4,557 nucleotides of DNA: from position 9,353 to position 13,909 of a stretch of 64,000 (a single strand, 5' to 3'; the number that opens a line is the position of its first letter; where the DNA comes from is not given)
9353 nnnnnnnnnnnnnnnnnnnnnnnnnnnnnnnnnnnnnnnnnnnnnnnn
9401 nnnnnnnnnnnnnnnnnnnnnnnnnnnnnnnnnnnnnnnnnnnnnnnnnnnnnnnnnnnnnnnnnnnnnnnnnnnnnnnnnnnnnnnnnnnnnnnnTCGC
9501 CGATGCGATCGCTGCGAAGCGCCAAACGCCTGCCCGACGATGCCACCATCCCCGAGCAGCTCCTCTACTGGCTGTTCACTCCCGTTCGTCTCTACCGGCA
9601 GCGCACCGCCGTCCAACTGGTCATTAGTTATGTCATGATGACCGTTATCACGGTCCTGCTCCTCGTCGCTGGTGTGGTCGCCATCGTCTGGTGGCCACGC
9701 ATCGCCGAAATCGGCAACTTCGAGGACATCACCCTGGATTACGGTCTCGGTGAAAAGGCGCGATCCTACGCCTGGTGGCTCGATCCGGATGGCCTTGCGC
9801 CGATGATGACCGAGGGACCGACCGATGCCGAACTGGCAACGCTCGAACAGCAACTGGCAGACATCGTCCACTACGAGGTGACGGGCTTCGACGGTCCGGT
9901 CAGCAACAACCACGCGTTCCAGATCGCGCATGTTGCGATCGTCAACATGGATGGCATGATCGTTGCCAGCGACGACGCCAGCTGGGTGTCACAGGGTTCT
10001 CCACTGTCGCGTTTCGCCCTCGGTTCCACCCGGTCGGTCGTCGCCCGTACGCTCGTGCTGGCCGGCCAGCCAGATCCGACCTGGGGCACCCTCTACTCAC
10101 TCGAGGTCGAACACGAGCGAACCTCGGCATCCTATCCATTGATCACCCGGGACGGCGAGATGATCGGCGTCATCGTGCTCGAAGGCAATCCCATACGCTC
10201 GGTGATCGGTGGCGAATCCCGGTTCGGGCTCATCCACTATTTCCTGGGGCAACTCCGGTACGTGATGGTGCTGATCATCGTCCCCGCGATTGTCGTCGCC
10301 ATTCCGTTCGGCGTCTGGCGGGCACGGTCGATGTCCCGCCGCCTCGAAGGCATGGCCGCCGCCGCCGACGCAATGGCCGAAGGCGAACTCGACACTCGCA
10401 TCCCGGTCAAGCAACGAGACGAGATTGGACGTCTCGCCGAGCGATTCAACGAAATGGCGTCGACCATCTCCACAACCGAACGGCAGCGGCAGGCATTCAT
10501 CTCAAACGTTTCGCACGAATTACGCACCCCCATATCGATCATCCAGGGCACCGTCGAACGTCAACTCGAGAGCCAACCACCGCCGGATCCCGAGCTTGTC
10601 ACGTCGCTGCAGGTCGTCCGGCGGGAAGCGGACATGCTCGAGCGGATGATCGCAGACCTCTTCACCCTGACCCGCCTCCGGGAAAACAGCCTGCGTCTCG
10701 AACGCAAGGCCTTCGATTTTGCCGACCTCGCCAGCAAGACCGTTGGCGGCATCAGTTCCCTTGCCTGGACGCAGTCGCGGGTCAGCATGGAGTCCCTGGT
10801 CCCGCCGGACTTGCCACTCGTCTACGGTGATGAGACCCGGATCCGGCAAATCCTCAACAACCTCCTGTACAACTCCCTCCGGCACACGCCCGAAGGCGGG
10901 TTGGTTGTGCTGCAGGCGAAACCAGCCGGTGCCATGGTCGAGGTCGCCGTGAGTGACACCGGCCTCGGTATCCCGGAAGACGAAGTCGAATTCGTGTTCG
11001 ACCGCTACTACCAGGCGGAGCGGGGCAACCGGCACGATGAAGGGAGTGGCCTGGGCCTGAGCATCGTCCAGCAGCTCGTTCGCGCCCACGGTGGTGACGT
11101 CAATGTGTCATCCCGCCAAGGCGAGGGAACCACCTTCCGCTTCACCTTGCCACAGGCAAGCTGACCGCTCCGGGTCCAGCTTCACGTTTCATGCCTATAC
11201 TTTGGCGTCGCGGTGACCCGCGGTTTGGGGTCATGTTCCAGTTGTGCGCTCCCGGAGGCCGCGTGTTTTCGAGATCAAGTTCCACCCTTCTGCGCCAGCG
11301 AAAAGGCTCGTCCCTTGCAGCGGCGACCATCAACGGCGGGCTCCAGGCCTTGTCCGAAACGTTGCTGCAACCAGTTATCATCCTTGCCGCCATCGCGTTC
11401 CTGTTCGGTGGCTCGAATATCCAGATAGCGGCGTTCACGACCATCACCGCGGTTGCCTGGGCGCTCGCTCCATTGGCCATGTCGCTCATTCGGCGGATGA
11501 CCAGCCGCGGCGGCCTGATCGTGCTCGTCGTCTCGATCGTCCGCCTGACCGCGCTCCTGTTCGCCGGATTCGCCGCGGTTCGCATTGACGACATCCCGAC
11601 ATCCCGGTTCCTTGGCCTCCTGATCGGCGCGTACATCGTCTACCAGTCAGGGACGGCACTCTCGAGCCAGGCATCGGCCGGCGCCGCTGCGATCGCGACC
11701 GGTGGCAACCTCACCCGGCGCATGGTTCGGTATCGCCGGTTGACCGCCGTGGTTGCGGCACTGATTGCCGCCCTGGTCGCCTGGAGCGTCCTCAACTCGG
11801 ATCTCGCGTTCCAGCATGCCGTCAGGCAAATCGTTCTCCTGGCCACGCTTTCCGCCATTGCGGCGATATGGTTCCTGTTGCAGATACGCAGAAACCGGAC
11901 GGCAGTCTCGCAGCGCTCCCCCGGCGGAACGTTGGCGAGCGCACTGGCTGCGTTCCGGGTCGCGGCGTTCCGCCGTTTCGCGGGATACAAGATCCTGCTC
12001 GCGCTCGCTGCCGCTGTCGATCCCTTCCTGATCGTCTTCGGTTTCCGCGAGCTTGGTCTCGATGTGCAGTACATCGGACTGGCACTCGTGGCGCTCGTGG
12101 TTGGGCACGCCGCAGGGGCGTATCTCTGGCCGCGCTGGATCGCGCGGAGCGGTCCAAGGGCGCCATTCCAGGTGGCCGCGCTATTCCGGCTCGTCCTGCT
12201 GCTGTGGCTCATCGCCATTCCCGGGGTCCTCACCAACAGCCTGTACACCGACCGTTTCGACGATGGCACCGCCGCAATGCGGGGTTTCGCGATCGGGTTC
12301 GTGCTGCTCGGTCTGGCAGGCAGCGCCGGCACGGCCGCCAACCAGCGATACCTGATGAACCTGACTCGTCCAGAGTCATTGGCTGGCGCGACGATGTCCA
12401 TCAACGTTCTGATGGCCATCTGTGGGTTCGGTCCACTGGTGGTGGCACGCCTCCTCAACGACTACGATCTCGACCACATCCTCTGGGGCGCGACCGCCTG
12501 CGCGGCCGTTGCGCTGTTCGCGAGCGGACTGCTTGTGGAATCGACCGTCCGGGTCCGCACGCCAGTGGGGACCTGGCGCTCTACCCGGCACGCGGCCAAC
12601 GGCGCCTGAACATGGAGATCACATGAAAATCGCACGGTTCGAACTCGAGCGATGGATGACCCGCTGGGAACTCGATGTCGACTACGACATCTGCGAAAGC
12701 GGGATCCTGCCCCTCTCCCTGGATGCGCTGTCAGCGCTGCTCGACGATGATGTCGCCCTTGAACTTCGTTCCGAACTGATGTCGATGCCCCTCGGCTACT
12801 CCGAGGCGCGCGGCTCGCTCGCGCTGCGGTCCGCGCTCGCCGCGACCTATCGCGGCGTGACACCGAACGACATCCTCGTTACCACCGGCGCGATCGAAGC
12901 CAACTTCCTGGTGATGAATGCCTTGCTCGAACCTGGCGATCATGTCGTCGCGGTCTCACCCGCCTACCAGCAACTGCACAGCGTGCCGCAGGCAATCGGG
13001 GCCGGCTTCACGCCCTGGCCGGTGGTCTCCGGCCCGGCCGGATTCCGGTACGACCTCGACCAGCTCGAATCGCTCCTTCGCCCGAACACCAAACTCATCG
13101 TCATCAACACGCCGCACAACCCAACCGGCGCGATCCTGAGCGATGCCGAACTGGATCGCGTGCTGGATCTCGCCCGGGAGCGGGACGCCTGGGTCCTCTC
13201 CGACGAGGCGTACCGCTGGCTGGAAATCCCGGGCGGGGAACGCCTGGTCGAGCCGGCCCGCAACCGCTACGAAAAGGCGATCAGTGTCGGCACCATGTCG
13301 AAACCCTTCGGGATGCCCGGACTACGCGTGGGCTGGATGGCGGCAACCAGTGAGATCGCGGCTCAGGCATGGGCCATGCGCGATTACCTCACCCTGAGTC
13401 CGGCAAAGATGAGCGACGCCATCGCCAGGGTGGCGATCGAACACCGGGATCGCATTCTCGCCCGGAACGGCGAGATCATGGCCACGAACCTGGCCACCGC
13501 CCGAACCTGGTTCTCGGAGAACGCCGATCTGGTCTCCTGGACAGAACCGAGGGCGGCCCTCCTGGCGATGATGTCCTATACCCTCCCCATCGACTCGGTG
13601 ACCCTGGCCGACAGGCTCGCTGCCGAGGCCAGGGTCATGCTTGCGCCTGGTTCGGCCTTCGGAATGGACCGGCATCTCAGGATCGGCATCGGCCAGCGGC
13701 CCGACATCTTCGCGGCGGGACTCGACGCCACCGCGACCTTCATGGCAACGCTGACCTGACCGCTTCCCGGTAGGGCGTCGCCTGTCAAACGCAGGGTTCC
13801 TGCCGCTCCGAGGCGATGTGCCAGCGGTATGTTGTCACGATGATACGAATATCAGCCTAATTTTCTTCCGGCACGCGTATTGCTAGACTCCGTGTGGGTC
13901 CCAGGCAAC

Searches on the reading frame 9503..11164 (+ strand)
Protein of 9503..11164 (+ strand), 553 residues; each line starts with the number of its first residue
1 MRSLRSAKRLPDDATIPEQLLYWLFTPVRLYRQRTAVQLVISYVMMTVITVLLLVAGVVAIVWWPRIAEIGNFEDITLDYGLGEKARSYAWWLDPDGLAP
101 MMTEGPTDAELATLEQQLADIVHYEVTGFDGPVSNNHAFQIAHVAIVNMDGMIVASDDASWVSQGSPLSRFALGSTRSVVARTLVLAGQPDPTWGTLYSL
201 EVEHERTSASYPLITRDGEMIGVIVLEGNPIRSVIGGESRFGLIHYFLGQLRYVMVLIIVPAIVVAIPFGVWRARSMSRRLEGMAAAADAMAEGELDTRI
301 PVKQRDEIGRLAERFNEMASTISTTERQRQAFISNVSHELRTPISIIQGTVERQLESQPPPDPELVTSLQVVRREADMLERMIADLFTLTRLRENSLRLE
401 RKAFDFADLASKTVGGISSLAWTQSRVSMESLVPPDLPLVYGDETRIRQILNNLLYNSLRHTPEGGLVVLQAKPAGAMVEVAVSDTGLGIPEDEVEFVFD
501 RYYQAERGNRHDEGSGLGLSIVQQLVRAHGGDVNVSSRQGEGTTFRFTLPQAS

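Call 6: search_protein_families(library=pfam, proteins=[window:9503-11164:+])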
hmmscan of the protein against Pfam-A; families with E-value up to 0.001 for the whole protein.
window:9503-11164:+ (553 aa): 3 families
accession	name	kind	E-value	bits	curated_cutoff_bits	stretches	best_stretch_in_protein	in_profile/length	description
PF02518.31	HATPase_c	-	1.3e-29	103.3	26.4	1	442-552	1-110/111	Histidine kinase-, DNA gyrase B-, and HSP90-like ATPase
PF00672.30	HAMP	-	8.6e-16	58.4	25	1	274-322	3-51/53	HAMP domain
PF00512.31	HisKA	-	2.8e-14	53.3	26.9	1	328-394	1-65/66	His Kinase A (phospho-acceptor) domain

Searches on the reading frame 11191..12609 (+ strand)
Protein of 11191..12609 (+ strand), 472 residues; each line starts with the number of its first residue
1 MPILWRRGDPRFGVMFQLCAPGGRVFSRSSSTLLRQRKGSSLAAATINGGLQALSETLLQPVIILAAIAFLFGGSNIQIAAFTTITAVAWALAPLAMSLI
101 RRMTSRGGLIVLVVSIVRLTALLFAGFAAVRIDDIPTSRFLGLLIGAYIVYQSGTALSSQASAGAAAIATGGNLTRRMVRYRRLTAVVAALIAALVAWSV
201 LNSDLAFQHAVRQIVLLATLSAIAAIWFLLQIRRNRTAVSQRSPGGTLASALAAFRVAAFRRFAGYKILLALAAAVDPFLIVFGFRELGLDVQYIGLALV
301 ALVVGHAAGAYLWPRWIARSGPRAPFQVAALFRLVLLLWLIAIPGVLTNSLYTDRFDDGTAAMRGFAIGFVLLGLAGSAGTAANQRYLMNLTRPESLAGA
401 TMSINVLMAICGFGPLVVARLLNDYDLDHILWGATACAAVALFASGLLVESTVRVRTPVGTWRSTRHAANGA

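Call 6: search_protein_families(library=pfam, proteins=[window:11191-12609:+])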
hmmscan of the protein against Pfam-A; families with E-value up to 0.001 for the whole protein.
window:11191-12609:+ (472 aa): 1 family
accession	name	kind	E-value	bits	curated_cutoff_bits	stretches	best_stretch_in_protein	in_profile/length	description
PF07690.21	MFS_1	-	1.2e-05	24.8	33.4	1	279-448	18-172/347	Major Facilitator Superfamily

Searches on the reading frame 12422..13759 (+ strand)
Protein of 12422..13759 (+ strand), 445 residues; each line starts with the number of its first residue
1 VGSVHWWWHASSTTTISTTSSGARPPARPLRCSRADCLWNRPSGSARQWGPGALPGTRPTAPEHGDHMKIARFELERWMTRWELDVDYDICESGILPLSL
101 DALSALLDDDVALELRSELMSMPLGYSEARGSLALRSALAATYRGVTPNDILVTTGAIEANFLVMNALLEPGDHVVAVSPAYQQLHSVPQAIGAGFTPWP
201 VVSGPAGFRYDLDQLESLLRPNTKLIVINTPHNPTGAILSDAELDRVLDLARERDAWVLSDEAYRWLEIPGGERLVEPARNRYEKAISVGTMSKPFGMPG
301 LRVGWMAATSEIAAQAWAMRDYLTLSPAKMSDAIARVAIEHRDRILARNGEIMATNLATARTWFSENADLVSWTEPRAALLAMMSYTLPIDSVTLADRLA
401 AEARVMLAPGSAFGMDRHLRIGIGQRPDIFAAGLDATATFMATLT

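Call 44: search_protein_families(library=pfam, proteins=[window:12422-13759:+])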
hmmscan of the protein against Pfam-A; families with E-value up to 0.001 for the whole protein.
window:12422-13759:+ (445 aa): 4 families
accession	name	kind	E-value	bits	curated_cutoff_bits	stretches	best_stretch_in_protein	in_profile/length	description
PF00155.27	Aminotran_1_2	-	1.1e-43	150.3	19.7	1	118-423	30-346/361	Aminotransferase class I and II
PF00266.25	Aminotran_5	-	6.1e-07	29.2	21.5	1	137-264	50-178/371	Aminotransferase class-V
PF01053.26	Cys_Met_Meta_PP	-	1.2e-05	24.5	27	1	152-262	71-174/381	Cys/Met metabolism PLP-dependent enzyme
PF01212.27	Beta_elim_lyase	-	2.1e-05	24.4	27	1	150-267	50-173/288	Beta-eliminating lyase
